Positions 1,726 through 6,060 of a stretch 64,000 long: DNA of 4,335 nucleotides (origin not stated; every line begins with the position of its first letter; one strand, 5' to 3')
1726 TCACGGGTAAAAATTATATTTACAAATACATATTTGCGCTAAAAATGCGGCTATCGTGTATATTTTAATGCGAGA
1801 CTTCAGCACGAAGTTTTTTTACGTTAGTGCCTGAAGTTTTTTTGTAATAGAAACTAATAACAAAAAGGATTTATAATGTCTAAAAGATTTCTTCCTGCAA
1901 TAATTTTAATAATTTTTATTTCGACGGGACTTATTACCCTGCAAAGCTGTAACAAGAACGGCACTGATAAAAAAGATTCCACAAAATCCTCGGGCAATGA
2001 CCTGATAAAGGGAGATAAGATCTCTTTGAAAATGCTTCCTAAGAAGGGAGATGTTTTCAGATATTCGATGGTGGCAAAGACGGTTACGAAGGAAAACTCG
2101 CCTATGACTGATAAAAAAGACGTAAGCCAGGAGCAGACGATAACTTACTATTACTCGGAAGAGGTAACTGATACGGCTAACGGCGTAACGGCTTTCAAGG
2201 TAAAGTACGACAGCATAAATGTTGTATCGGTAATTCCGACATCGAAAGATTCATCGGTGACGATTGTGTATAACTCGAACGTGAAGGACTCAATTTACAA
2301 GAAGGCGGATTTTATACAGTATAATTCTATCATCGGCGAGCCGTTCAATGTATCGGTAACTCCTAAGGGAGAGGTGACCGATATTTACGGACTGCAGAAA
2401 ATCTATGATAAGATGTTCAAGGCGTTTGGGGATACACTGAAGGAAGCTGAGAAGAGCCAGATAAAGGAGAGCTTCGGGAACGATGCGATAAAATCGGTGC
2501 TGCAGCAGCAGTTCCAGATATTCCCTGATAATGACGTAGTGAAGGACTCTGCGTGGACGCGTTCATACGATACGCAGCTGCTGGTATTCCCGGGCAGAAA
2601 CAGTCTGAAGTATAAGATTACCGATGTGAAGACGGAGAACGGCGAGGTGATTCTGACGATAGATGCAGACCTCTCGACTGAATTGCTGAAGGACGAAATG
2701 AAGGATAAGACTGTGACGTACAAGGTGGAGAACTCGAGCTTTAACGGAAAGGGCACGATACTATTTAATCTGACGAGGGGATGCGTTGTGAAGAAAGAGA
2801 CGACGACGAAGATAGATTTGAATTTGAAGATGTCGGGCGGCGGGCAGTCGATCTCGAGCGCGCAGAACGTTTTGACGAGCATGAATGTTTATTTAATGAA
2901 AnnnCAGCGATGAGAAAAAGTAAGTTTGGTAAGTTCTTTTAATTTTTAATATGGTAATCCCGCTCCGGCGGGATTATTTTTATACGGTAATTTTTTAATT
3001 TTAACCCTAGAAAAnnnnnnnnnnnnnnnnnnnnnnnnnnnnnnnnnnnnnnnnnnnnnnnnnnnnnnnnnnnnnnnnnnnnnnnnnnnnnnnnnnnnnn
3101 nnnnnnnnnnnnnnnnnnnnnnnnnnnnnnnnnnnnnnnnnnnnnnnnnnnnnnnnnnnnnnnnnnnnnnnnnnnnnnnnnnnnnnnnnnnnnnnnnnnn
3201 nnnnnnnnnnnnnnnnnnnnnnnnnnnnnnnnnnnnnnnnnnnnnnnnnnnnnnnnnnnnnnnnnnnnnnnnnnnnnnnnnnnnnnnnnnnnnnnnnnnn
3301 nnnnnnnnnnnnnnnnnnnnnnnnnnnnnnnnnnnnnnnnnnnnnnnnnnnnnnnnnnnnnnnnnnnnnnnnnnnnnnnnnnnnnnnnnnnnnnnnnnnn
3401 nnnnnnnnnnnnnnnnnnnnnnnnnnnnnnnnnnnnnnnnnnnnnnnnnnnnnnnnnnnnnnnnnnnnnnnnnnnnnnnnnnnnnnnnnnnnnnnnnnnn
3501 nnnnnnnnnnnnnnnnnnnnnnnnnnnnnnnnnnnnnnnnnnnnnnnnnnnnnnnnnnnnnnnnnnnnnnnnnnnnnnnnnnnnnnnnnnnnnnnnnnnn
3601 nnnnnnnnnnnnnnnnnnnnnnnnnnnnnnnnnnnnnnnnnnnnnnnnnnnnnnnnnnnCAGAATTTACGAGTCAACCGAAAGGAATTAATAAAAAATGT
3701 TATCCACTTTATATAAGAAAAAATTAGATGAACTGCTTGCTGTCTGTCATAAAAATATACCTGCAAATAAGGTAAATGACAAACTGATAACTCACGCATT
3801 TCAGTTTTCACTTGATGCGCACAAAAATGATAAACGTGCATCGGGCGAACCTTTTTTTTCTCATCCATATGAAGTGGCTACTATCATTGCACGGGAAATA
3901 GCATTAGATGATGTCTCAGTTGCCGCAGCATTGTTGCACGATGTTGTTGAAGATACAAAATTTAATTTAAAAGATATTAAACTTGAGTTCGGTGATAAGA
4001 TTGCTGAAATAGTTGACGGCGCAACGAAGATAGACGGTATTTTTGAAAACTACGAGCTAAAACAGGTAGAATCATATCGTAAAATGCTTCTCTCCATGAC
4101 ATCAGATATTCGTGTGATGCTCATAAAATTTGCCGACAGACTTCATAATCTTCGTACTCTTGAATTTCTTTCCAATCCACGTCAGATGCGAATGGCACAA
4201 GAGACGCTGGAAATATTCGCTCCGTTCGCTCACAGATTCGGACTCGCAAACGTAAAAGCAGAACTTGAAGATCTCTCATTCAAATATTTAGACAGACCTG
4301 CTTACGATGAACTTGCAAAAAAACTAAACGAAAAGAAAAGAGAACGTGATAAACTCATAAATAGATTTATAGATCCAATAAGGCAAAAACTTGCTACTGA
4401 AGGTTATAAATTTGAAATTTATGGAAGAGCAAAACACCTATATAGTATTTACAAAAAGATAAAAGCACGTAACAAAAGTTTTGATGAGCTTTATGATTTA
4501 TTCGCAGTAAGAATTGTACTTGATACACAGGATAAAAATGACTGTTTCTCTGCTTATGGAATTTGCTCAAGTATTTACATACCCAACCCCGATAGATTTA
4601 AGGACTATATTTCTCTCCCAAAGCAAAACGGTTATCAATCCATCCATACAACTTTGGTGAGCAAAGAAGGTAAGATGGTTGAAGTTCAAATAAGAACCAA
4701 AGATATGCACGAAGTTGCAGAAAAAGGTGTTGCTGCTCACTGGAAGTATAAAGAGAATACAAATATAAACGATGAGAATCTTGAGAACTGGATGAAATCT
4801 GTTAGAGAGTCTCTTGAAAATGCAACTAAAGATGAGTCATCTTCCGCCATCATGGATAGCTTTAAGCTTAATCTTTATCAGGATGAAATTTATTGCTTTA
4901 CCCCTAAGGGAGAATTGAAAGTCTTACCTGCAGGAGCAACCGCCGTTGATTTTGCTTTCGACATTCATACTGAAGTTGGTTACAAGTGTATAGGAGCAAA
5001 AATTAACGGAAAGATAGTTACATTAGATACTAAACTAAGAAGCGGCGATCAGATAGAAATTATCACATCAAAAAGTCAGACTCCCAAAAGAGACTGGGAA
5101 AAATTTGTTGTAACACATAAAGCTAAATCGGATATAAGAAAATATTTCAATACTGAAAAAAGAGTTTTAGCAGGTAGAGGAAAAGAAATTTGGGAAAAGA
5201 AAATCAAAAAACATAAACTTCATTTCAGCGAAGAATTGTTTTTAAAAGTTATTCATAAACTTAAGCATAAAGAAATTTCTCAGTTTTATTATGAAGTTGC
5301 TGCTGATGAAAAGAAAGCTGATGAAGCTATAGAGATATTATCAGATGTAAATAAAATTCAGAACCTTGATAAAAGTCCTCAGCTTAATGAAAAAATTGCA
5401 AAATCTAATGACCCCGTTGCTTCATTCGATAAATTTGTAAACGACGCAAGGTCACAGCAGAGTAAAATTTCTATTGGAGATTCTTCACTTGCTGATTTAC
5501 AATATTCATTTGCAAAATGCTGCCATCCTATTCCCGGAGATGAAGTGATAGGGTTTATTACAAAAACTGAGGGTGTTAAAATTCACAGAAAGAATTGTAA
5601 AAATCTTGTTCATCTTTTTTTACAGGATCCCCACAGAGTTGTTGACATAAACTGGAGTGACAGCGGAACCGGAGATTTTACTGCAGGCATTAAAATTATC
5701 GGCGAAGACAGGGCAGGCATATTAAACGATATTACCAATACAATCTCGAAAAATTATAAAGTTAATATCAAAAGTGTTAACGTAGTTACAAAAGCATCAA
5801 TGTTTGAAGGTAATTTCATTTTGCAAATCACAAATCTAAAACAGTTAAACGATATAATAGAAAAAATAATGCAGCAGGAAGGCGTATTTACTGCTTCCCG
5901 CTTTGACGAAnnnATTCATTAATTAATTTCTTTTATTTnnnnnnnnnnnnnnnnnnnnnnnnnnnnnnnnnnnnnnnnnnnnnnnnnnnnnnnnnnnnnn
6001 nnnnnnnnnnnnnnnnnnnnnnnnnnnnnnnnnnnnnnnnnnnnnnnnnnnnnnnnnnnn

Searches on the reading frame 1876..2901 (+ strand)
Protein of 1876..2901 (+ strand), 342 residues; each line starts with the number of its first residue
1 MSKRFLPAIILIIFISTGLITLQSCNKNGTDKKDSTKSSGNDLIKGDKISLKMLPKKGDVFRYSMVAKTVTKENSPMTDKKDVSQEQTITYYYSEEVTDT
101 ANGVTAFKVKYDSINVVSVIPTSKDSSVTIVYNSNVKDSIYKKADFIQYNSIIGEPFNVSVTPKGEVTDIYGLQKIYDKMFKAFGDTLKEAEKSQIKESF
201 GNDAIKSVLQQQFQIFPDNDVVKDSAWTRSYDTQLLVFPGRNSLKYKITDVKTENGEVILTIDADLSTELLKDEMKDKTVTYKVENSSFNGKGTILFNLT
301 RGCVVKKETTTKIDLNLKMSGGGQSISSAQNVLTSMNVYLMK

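Call 73: search_protein_families(library=pfam, proteins=[window:1876-2901:+], max_evalue=0.00001)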
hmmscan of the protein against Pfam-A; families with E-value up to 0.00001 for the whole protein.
window:1876-2901:+ (342 aa): 1 family
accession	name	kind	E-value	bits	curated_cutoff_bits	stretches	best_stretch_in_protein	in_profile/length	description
PF19777.4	DUF6263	-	2.5e-26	93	26.7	1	103-302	2-194/196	Family of unknown function (DUF6263)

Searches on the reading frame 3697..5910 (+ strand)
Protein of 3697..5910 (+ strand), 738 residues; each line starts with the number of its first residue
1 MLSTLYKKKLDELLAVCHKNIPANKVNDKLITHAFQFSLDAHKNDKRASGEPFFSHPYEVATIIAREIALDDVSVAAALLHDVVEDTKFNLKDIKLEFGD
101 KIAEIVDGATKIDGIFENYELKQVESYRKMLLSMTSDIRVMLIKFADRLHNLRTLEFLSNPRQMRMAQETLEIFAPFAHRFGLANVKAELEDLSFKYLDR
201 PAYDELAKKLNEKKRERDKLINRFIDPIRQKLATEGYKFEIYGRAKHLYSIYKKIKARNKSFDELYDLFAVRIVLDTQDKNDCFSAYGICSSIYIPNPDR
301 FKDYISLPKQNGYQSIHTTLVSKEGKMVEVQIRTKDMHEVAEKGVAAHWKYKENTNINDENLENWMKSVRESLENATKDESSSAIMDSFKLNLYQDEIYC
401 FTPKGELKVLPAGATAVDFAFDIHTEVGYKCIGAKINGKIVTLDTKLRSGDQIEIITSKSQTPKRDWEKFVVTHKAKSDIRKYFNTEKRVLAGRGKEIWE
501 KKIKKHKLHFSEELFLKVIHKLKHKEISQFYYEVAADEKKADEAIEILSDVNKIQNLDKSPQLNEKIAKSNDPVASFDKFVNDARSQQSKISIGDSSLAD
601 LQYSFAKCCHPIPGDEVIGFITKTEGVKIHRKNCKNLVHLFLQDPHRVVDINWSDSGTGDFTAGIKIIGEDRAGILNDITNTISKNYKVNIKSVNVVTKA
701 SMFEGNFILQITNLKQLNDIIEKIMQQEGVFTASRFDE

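Call 73: search_protein_families(library=pfam, proteins=[window:3697-5910:+], max_evalue=0.00001)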
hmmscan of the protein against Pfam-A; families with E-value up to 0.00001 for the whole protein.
window:3697-5910:+ (738 aa): 6 families
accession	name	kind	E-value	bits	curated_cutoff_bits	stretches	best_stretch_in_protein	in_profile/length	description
PF13328.12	HD_4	-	4.7e-42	143.8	27.2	1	34-183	1-155/156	HD domain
PF04607.23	RelA_SpoT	-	6.4e-39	133.2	27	1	243-355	1-112/113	Region found in RelA / SpoT proteins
PF02824.27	TGS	-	1.3e-20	73.6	22.2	1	398-457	1-60/60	TGS domain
PF13291.12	ACT_4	-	9.1e-19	68.4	27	1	659-735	3-80/80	ACT domain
PF19296.4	RelA_AH_RIS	-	1.3e-12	48.6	23.8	1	468-638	1-176/185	RelA/SpoT, AH and RIS domains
PF01966.28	HD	-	3.8e-09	37.3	22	1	54-151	2-115/116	HD domain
